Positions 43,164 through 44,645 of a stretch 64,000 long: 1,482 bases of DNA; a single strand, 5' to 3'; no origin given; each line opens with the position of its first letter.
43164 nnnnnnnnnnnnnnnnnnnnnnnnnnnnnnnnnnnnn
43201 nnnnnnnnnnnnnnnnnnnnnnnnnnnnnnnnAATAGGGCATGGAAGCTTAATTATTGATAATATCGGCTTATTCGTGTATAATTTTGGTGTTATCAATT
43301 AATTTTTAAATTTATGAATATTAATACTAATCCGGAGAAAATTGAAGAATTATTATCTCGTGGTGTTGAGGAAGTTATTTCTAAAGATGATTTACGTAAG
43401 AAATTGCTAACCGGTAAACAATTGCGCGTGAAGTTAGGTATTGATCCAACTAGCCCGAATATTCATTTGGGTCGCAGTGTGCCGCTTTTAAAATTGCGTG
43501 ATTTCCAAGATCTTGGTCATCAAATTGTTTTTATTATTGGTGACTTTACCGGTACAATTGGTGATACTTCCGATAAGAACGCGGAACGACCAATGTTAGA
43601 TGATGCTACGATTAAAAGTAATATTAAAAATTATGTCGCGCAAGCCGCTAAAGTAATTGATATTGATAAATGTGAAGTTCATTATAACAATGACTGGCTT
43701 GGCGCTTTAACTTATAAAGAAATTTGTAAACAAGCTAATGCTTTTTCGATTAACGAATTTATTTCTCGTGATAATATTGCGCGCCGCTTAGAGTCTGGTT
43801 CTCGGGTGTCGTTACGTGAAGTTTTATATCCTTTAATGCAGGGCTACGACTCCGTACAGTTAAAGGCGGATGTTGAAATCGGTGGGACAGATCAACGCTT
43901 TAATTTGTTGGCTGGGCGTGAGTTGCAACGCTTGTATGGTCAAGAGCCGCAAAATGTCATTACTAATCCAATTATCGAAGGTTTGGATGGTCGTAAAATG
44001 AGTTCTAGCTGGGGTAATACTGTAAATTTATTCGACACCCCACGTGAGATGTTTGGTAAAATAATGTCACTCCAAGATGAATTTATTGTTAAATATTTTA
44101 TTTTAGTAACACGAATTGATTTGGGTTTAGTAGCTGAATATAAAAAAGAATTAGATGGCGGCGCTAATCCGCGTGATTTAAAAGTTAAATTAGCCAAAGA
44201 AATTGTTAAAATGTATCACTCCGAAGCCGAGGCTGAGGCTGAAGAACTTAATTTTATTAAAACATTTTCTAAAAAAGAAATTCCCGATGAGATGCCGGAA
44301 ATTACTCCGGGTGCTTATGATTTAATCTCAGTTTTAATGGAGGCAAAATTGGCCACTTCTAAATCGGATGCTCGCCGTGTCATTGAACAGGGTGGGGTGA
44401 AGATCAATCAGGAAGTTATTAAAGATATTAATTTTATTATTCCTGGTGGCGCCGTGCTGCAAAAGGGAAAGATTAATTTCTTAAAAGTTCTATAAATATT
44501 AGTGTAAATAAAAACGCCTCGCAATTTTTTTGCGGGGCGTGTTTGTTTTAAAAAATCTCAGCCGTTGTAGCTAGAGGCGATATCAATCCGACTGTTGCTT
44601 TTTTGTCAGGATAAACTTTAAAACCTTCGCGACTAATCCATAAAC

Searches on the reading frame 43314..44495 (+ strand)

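Call 28: search_protein_families(library=pfam, proteins=[window:43314-44495:+], max_evalue=0.001)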
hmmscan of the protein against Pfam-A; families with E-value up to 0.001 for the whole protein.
window:43314-44495:+ (393 aa): 3 families
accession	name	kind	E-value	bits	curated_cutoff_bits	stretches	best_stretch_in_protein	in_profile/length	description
PF00579.31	tRNA-synt_1b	-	2.3e-68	231.1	21.1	1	35-318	4-291/292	tRNA synthetases class I (W and Y)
PF01479.30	S4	-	4.4e-09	36.4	22.8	1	340-381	6-47/48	S4 domain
PF22421.1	SYY_C-terminal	-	8.3e-08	32.5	27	1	325-376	7-60/83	Tyrosine--tRNA ligase SYY-like C-terminal domain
